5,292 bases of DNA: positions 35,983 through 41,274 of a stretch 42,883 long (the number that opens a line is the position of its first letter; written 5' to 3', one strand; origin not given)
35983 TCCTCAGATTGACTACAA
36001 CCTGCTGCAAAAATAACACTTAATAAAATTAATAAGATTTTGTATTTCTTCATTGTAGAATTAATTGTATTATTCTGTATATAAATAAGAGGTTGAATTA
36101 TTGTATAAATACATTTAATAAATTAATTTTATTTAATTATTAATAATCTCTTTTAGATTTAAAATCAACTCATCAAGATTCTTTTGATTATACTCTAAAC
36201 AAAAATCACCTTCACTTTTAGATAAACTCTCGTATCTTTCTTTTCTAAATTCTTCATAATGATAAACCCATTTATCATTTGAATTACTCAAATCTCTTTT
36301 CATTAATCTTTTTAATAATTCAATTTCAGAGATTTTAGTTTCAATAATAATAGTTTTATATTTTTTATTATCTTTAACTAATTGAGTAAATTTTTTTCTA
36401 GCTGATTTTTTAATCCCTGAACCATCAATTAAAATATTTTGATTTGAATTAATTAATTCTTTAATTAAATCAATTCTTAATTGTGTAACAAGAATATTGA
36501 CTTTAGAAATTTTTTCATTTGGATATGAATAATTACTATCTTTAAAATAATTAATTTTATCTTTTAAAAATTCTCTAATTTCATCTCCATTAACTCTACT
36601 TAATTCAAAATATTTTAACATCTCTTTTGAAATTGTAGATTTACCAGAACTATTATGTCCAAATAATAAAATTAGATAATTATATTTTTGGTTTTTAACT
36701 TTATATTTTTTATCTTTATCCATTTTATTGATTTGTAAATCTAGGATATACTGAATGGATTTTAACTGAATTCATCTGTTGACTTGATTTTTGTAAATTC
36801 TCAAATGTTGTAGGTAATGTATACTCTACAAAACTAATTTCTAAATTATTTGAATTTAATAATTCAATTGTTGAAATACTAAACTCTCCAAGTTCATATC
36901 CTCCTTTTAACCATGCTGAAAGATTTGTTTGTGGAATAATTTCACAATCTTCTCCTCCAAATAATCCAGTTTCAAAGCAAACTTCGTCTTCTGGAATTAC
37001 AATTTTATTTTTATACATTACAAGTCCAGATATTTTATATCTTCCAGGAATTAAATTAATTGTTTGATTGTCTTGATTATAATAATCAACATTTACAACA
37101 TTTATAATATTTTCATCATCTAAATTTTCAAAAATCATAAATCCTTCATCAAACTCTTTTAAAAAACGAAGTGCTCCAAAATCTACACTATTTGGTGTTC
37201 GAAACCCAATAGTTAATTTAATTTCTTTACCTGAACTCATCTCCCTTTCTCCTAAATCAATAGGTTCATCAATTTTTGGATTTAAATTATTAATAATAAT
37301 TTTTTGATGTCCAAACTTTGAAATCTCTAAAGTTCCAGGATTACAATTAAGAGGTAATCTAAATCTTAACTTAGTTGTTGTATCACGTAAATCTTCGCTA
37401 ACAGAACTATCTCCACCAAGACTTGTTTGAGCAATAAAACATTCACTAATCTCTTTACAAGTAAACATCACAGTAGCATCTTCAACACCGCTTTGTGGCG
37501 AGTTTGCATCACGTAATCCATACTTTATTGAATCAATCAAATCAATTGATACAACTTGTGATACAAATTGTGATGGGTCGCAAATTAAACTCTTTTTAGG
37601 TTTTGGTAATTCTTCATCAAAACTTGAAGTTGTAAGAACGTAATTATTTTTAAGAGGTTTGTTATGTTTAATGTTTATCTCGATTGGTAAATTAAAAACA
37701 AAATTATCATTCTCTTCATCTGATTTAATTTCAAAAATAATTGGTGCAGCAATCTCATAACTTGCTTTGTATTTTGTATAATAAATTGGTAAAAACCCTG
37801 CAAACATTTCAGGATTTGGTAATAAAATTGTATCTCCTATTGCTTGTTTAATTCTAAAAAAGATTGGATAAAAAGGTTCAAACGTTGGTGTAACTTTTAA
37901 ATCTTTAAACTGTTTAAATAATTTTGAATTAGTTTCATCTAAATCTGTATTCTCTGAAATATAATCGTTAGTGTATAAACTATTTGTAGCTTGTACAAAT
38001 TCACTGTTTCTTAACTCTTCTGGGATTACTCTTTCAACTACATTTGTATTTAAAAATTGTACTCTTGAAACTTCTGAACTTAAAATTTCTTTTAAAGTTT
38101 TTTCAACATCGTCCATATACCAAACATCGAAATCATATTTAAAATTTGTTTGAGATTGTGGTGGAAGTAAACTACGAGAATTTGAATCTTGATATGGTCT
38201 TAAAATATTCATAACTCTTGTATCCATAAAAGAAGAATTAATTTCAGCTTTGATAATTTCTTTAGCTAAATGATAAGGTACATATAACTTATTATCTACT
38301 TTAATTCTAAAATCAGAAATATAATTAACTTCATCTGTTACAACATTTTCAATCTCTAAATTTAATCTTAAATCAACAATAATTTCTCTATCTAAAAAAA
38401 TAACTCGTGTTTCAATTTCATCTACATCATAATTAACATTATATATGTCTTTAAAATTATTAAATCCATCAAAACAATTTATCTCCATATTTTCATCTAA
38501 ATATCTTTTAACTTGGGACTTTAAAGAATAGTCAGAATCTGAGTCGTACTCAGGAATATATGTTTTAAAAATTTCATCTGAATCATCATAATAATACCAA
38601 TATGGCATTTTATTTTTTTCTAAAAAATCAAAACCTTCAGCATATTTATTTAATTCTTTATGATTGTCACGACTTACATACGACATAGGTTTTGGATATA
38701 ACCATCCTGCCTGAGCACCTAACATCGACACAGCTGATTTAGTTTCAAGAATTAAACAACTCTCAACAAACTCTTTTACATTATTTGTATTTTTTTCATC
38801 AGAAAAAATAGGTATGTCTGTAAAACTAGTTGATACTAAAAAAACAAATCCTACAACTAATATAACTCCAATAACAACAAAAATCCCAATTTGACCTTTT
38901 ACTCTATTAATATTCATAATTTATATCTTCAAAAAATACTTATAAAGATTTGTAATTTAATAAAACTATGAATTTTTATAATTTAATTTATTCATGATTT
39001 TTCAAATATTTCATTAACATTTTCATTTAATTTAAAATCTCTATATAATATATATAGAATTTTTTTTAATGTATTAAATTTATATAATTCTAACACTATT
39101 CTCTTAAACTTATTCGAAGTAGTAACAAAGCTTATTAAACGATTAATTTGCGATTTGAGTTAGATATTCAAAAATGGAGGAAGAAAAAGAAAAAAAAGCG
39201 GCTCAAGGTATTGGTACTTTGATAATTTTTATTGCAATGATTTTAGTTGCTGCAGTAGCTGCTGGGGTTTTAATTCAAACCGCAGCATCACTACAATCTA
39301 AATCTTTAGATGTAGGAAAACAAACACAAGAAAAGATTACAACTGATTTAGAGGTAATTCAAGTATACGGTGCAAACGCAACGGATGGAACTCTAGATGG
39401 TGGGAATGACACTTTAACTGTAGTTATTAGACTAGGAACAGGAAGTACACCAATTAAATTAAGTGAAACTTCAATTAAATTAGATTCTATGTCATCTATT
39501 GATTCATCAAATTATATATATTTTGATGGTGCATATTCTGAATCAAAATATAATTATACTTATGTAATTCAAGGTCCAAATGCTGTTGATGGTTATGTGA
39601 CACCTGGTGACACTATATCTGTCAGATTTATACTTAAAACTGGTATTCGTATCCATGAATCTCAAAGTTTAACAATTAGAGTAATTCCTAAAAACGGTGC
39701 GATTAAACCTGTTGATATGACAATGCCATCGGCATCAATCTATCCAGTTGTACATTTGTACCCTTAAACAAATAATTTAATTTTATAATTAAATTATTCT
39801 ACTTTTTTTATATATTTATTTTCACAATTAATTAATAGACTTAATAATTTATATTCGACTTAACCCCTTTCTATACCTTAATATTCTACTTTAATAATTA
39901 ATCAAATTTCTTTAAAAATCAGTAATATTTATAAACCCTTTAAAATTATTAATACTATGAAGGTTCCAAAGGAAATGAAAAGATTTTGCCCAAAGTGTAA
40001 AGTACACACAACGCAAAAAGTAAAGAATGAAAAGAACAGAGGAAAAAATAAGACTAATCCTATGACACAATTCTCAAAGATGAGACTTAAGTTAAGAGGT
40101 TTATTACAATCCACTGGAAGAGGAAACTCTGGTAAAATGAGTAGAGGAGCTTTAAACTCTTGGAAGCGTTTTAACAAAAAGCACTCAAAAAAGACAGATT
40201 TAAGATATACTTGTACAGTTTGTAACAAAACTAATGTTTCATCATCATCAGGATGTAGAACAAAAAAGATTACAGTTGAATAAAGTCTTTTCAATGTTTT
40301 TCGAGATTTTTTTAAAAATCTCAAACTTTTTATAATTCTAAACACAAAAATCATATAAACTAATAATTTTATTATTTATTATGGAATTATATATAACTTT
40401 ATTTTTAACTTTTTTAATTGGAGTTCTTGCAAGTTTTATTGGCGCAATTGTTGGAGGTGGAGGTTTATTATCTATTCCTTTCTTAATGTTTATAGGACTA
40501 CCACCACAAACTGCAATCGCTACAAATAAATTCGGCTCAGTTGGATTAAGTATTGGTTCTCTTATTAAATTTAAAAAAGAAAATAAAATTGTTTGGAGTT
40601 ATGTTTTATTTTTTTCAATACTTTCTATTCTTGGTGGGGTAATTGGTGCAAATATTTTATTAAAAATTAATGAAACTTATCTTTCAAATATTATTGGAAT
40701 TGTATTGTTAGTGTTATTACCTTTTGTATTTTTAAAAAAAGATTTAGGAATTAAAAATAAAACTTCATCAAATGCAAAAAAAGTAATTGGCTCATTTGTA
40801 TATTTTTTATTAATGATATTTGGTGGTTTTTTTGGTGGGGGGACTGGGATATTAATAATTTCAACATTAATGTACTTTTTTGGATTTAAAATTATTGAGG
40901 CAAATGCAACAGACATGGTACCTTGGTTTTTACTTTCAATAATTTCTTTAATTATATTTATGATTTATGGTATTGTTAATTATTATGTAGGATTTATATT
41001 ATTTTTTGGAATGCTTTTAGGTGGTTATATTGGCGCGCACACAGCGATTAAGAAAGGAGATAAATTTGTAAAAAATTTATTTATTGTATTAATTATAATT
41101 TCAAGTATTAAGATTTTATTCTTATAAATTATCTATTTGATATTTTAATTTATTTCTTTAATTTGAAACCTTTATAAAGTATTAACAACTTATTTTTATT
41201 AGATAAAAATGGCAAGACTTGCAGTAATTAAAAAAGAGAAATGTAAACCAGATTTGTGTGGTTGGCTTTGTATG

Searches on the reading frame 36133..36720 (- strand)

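Call 75: search_protein_families(library=pfam, proteins=[window:36133-36720:-], max_evalue=0.0001)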
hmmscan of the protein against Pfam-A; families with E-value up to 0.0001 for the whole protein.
window:36133-36720:- (195 aa): 7 families
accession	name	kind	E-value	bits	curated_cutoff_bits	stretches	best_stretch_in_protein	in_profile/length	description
PF13671.12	AAA_33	-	8.3e-11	42.8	27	1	16-147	1-123/143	AAA domain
PF00406.28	ADK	-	1.5e-06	28.9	26.8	1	19-157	1-126/151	Adenylate kinase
PF13207.12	AAA_17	-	2.5e-06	28.2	27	1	21-148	2-128/136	AAA domain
PF08433.16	KTI12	-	1.3e-05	25.2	22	1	16-167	3-141/271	Chromatin associated protein KTI12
PF01591.24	6PF2K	-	1.5e-05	24.9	27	1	9-158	8-161/223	6-phosphofructo-2-kinase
PF06414.18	Zeta_toxin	-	7.6e-05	22.7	22.3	1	5-122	8-125/199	Zeta toxin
PF13238.12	AAA_18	-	8.8e-05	23.4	29.4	0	17-157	1-121/128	AAA domain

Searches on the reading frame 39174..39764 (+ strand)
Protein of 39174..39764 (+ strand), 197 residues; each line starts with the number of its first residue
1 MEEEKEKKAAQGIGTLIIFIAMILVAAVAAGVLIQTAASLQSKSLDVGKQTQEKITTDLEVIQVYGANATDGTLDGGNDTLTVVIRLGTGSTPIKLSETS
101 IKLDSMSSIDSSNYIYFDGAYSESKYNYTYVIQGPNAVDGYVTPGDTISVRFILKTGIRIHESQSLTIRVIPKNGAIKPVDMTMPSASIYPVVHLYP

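Call 75: search_protein_families(library=pfam, proteins=[window:39174-39764:+], max_evalue=0.0001)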
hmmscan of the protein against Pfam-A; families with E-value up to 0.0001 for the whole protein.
window:39174-39764:+ (197 aa): 1 family
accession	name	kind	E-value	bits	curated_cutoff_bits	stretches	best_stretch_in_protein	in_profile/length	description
PF01917.21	Arch_flagellin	-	4.4e-29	102.3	29.5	1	9-176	1-156/162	Archaebacterial flagellin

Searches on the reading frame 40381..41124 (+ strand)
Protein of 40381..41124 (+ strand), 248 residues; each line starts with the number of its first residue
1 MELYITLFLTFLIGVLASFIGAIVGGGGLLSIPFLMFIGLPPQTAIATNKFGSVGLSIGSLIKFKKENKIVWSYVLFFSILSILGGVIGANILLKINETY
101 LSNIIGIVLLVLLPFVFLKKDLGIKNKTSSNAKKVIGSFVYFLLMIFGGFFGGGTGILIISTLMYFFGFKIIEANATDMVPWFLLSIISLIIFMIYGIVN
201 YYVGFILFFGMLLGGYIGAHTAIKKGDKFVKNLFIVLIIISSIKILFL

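Call 75: search_protein_families(library=pfam, proteins=[window:40381-41124:+], max_evalue=0.0001)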
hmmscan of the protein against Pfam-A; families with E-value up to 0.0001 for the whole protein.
window:40381-41124:+ (248 aa): 1 family
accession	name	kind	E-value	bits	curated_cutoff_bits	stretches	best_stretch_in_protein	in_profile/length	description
PF01925.25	TauE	-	1.8e-46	159.2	32.6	1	11-244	2-236/237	Sulfite exporter TauE/SafE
